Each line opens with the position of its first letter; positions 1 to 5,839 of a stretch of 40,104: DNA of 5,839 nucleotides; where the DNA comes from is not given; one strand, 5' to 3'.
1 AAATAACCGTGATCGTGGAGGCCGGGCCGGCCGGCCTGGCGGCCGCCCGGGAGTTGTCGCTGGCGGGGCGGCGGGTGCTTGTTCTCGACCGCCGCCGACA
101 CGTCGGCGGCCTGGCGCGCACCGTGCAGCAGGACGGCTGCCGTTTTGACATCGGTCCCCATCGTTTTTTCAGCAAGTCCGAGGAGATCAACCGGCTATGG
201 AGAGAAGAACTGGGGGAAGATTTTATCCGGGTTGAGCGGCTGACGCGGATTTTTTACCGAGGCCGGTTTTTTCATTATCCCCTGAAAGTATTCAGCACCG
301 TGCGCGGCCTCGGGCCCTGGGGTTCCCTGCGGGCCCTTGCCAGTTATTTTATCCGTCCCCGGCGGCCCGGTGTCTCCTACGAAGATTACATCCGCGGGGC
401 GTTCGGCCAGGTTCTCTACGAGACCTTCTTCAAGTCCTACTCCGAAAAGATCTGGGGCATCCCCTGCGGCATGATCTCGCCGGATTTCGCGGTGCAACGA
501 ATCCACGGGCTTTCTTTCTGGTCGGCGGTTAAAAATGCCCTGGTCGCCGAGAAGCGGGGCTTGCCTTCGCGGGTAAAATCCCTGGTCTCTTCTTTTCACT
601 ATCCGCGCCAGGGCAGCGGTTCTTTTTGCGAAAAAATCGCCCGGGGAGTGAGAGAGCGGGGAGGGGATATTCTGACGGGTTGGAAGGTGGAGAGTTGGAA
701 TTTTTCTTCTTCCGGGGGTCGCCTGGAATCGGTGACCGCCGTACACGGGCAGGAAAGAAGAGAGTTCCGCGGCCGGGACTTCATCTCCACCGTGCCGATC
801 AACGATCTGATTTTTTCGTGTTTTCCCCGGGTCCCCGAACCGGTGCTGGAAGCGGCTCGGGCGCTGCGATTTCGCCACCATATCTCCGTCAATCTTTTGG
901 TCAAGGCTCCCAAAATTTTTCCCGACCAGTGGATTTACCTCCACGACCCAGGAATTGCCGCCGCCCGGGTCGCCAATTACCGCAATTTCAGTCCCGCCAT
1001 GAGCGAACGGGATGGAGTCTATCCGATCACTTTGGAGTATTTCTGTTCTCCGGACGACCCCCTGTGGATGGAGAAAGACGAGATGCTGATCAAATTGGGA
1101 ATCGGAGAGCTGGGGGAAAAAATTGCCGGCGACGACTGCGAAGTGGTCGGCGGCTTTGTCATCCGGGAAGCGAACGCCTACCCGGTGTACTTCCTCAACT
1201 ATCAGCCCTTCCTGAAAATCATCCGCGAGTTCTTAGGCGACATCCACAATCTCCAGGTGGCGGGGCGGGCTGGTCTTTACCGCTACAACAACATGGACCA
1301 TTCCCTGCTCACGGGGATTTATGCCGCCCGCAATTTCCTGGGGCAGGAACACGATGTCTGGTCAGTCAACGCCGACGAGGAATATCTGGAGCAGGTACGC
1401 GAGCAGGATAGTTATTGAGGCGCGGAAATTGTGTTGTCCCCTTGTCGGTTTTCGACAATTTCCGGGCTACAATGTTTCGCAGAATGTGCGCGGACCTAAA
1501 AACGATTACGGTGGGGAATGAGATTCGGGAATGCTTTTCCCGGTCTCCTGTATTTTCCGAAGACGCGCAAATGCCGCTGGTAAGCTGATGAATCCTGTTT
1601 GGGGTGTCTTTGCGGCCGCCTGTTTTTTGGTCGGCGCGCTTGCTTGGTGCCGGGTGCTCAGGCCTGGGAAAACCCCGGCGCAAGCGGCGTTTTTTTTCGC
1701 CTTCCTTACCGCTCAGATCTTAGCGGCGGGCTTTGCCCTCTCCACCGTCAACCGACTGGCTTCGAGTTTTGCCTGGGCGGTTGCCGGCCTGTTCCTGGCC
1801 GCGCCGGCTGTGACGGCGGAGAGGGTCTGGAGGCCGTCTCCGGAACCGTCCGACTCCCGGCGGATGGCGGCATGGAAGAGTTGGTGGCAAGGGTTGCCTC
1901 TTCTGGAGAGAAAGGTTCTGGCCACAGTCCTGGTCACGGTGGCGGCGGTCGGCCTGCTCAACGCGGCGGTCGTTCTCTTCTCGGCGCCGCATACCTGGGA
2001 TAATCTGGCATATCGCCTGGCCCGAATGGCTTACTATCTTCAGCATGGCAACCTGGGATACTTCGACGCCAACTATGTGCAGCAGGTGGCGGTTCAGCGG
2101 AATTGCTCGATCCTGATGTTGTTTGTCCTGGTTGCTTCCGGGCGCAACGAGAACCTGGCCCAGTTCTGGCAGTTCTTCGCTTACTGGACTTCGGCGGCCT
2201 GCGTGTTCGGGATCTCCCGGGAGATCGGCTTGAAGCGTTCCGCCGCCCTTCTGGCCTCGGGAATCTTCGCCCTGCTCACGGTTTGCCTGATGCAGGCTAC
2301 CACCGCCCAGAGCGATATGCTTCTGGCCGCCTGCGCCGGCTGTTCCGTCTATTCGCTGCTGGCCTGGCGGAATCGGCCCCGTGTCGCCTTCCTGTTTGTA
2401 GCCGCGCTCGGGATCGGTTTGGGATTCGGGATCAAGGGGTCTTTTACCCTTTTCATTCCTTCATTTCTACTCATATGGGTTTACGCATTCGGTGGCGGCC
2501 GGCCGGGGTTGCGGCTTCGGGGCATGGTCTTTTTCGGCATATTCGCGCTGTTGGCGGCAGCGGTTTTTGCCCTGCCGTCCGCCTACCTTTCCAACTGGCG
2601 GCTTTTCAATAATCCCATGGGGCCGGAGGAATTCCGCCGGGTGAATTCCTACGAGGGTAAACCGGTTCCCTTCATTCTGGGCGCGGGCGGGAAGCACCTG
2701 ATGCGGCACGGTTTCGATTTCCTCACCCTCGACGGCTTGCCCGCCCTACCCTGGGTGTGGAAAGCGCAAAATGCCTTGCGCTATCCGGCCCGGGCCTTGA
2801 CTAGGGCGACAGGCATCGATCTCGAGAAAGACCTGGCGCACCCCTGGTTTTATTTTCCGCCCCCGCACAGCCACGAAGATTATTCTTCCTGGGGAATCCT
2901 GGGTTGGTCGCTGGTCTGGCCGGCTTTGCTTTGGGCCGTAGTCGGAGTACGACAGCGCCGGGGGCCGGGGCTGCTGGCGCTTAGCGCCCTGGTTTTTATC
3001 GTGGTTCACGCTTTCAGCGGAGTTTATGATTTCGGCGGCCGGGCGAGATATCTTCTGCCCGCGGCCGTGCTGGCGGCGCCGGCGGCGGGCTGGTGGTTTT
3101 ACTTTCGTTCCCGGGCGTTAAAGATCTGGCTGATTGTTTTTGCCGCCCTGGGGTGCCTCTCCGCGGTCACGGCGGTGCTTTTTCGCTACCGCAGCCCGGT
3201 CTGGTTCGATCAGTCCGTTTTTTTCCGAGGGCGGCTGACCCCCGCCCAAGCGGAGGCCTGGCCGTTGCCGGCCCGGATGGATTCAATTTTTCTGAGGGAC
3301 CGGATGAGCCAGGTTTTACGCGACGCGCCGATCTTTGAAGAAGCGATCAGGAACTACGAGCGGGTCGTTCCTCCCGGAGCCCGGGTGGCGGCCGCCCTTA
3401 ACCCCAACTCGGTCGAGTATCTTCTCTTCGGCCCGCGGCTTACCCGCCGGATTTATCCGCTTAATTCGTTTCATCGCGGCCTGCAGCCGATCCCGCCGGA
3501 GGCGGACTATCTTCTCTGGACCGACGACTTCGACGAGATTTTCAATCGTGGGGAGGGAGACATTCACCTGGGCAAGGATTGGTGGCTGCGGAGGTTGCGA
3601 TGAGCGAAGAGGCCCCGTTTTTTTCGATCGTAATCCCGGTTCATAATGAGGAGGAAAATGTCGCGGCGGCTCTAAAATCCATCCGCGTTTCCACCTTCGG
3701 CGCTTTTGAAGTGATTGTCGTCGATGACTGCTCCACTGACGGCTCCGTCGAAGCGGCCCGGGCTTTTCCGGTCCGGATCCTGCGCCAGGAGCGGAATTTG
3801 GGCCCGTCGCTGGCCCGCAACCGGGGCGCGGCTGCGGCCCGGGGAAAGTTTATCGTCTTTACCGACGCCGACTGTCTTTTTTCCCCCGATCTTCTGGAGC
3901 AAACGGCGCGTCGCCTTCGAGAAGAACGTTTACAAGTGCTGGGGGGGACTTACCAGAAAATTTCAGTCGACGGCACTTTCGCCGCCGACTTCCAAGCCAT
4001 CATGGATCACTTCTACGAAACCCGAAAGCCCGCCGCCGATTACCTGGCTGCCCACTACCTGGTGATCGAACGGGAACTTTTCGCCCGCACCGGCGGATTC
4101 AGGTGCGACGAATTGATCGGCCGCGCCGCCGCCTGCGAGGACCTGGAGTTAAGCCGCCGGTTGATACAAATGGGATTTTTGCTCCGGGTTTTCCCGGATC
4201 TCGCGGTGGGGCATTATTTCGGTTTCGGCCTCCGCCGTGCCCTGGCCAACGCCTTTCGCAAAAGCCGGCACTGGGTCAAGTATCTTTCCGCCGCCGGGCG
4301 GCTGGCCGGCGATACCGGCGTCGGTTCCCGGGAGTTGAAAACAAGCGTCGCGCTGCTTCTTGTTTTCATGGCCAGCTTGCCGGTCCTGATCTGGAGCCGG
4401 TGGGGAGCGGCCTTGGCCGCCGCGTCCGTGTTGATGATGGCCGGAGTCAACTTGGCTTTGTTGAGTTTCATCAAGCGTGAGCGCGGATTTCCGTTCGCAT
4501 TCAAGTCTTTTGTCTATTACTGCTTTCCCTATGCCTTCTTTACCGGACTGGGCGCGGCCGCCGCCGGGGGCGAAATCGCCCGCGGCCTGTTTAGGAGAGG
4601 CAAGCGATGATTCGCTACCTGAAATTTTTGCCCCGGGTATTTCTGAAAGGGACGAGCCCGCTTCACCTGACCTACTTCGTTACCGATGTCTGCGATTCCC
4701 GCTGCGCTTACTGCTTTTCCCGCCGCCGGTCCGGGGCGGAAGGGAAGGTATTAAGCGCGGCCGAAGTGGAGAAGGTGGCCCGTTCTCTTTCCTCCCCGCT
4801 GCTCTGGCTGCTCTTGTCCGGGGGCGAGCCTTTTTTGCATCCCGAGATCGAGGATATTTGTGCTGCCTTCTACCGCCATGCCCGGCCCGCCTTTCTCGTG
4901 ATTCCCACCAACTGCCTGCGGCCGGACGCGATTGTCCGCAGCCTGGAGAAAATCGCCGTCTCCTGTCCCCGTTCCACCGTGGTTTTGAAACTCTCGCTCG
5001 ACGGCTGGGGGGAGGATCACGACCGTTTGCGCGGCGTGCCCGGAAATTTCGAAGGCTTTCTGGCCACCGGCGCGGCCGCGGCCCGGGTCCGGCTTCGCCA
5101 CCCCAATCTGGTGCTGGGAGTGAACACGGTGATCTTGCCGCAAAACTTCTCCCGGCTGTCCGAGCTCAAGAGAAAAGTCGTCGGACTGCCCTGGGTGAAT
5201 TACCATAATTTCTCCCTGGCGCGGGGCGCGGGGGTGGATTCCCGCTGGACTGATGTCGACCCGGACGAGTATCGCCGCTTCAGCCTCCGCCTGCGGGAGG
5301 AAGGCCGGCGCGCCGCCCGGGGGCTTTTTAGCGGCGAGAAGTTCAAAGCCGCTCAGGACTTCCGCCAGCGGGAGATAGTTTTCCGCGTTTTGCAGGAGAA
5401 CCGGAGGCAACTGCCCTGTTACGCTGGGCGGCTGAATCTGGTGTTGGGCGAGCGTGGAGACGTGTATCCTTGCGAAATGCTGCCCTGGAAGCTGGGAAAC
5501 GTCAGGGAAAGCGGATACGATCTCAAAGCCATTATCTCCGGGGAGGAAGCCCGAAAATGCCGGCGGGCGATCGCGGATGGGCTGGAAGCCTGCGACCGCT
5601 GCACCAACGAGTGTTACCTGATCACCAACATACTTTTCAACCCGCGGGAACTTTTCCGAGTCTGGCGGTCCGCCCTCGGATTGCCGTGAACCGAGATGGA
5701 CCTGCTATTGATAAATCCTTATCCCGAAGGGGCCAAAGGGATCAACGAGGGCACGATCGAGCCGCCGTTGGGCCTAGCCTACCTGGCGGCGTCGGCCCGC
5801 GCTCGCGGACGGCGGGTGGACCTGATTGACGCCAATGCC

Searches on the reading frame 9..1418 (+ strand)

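Call 16: search_protein_families(library=pfam, proteins=[window:9-1418:+], max_evalue=0.001)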
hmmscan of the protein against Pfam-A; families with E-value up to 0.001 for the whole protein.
window:9-1418:+ (469 aa): 4 families
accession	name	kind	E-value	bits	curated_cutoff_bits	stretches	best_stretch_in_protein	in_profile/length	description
PF01593.30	Amino_oxidase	-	1.5e-22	81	19.8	1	8-306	2-298/443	Flavin containing amine oxidoreductase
PF13450.12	NAD_binding_8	-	1.7e-16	60.7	21.9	1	5-66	4-67/68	NAD(P)-binding Rossmann-like domain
PF01266.30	DAO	-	3.2e-06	27.4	27.9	0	5-64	7-71/353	FAD dependent oxidoreductase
PF01494.25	FAD_binding_3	-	0.00083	19.1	22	0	2-31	6-35/349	FAD binding domain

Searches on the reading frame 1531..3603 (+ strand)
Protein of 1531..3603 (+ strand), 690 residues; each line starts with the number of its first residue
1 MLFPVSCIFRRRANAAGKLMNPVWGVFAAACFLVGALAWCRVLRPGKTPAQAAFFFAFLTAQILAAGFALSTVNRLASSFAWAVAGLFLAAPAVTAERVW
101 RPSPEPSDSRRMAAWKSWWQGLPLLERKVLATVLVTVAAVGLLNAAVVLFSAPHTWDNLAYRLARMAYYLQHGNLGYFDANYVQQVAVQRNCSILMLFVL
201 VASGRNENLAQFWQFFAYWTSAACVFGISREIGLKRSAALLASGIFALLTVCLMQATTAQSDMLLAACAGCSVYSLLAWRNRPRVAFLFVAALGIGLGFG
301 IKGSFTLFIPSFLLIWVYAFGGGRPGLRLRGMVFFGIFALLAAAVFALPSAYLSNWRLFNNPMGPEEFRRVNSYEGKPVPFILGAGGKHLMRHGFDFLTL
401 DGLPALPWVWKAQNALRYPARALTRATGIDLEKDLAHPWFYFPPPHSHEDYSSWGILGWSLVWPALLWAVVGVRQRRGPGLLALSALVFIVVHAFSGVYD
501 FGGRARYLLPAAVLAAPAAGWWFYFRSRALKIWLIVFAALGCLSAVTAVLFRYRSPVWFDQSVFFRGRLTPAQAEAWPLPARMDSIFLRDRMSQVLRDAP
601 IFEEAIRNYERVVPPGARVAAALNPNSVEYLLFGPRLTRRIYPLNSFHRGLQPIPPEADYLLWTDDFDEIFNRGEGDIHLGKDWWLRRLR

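Call 16: search_protein_families(library=pfam, proteins=[window:1531-3603:+], max_evalue=0.001)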
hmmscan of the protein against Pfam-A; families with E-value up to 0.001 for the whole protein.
window:1531-3603:+ (690 aa): 2 families
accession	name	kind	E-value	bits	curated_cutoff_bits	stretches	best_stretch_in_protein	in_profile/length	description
PF13231.12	PMT_2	-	6.3e-05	23.7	26.1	1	197-347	12-155/160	Dolichyl-phosphate-mannose-protein mannosyltransferase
PF02366.24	PMT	-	8.1e-05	22.7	22.7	1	205-355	80-235/245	Dolichyl-phosphate-mannose-protein mannosyltransferase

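Call 53: search_protein_families(library=ncbifam, proteins=[window:1531-3603:+], max_evalue=0.00001)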
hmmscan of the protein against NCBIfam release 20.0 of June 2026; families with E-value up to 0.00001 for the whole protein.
window:1531-3603:+ (690 aa): 0 families

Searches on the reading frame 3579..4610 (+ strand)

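Call 16: search_protein_families(library=pfam, proteins=[window:3579-4610:+], max_evalue=0.001)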
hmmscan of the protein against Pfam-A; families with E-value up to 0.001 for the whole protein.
window:3579-4610:+ (343 aa): 5 families
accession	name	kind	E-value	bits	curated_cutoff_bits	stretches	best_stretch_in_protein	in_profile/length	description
PF00535.33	Glycos_transf_2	-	1.5e-35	123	23.3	1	16-140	1-130/168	Glycosyl transferase family 2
PF13641.12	Glyco_tranf_2_3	-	7.8e-17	62.5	27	1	15-230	3-225/230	Glycosyltransferase like family 2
PF10111.15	Glyco_tranf_2_2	-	1.8e-16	60.9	27.3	1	16-201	1-205/276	Glycosyltransferase like family 2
PF13632.12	Glyco_trans_2_3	-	0.0003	21.1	27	1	92-286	2-190/198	Glycosyl transferase family group 2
PF13506.12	Glyco_transf_21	-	0.00035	20.5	21.7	1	81-209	23-151/174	Glycosyl transferase family 21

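Call 53: search_protein_families(library=ncbifam, proteins=[window:3579-4610:+], max_evalue=0.00001)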
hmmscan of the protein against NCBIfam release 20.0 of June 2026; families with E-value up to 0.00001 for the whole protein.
window:3579-4610:+ (343 aa): 20 families
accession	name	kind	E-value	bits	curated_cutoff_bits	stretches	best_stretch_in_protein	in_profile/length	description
TIGR03965.1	mycofact_glyco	equivalog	1.2e-30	106.9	280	1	3-293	64-354/467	mycofactocin biosynthesis glycosyltransferase MftF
NF041875.1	EPS_EpsD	equivalog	4.8e-23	82.1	370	1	16-213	2-207/325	exopolysaccharide biosynthesis glycosyltransferase EpsD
NF007482.0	PRK10073.1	equivalog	5.4e-21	74.9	423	1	8-120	1-117/334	glycosyltransferase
TIGR04283.1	glyco_like_mftF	equivalog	1.1e-20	74.1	182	1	16-200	2-174/221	TIGR04283 family arsenosugar biosynthesis glycosyltransferase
NF047683.1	TeichurnBiosyTuaG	equivalog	3.9e-17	62.7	400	1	8-134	1-132/252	teichuronic acid biosynthesis protein TuaG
TIGR03937.1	PgaC_IcaA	equivalog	4.5e-13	48.9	422.3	1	8-108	40-145/407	poly-beta-1,6-N-acetyl-D-glucosamine synthase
TIGR03469.1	HpnB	hypoth_equivalog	2.9e-10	39.8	379.25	1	6-120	37-167/386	hopene-associated glycosyltransferase HpnB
NF053739.1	GlytfEpsEBac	equivalog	6.7e-10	38.4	450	1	14-200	2-190/265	glycosyltransferase EpsE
NF010496.0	PRK13915.1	equivalog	7.1e-09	35.2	262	1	14-125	32-155/307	glucosyl-3-phosphoglycerate synthase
NF050050.1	ProtGlycPglI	equivalog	1.2e-08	34.7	500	1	13-117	2-112/306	GalNAc(5)-diNAcBac-PP-undecaprenol beta-1,3-glucosyltransferase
NF050819.1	PolSacchBiosHfsG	equivalog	3.5e-08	33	500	1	7-107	6-111/302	polysaccharide biosynthesis protein HfsG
NF007453.0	PRK10018.1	equivalog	2.7e-07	30.5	382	1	9-106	2-104/280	colanic acid biosynthesis glycosyltransferase WcaA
NF038302.1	EPS_HpsE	equivalog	9.2e-07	28.1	300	1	15-110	3-108/307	hormogonium polysaccharide biosynthesis glycosyltransferase HpsE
TIGR03111.1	glyc2_xrt_Gpos1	hypoth_equivalog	1.2e-06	27.6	363.95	1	6-115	42-158/439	TIGR03111 family XrtG-associated glycosyltransferase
TIGR04017.1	WcaA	equivalog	1.3e-06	28.3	495.75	1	11-106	3-103/279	colanic acid biosynthesis glycosyltransferase WcaA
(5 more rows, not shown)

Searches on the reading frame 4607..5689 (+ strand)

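Call 16: search_protein_families(library=pfam, proteins=[window:4607-5689:+], max_evalue=0.001)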
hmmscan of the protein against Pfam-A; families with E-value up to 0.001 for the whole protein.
window:4607-5689:+ (360 aa): 3 families
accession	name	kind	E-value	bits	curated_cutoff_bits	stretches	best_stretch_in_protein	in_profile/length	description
PF04055.27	Radical_SAM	-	2e-12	48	29.5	1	24-187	2-162/166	Radical SAM superfamily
PF13186.11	SPASM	-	4.5e-08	33.7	21.5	1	271-333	1-67/67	Iron-sulfur cluster-binding domain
PF13353.11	Fer4_12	-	0.00082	20.1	22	0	22-88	9-73/137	4Fe-4S single cluster domain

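Call 53: search_protein_families(library=ncbifam, proteins=[window:4607-5689:+], max_evalue=0.00001)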
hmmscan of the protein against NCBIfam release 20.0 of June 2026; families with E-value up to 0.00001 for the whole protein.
window:4607-5689:+ (360 aa): 30 families (the best 25 are shown)
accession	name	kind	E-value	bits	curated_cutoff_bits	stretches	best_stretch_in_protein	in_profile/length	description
TIGR04053.2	TIGR04053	equivalog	6.9e-19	68.3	395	1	17-231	6-212/366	TIGR04053 family radical SAM/SPASM domain-containing protein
TIGR04545.1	rSAM_ahbD_hemeb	equivalog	7.2e-14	52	500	1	23-305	4-283/339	heme b synthase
TIGR04340.1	rSAM_ACGX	hypoth_equivalog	6.1e-11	42.1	400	1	22-333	6-311/341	radical SAM/SPASM domain protein, ACGX system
TIGR04303.1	GeoRSP_rSAM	equivalog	1.5e-10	41.2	400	1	17-312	3-277/325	GeoRSP system radical SAM/SPASM protein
TIGR02666.1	moaA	equivalog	2.4e-10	39.9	284.05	1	25-118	16-115/336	GTP 3',8-cyclase MoaA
TIGR04133.1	rSAM_w_lipo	hypoth_equivalog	2.6e-10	39.8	425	1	25-201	30-199/350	TIGR04133 family radical SAM/SPASM protein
NF047865.1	rSAM_PapB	equivalog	5e-10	39.1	340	1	21-301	5-281/330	PapB family radical SAM/SPASM ranthipeptide maturase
TIGR04055.1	rSAM_NirJ2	equivalog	5.7e-10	39.2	500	1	24-305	5-270/326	putative heme d1 biosynthesis radical SAM protein NirJ2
TIGR03913.1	rad_SAM_trio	equivalog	1.1e-09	37.2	591.75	1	10-301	10-294/477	GDL motif peptide-associated radical SAM/SPASM maturase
TIGR04546.1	rSAM_ahbC_deAc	equivalog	1.5e-09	37.2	650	1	23-153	43-167/390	12,18-didecarboxysiroheme deacetylase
NF049973.1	radical_Rv1681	equivalog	2.1e-09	36.8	380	1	29-144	82-193/326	Rv1681 family radical SAM protein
TIGR04054.1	rSAM_NirJ1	equivalog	2.8e-09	36.1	650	1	21-153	38-164/387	putative heme d1 biosynthesis radical SAM protein NirJ1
NF012164.0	AlbA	equivalog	7.6e-09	34.5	850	1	17-318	111-385/442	subtilosin maturase AlbA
TIGR03961.1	rSAM_PTO1314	hypoth_equivalog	1.2e-08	34.7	306.05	1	27-151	31-144/332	PTO1314 family radical SAM protein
NF033640.1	N_Twi_rSAM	subfamily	1.9e-08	33.8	170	0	67-188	175-292/398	twitch domain-containing radical SAM protein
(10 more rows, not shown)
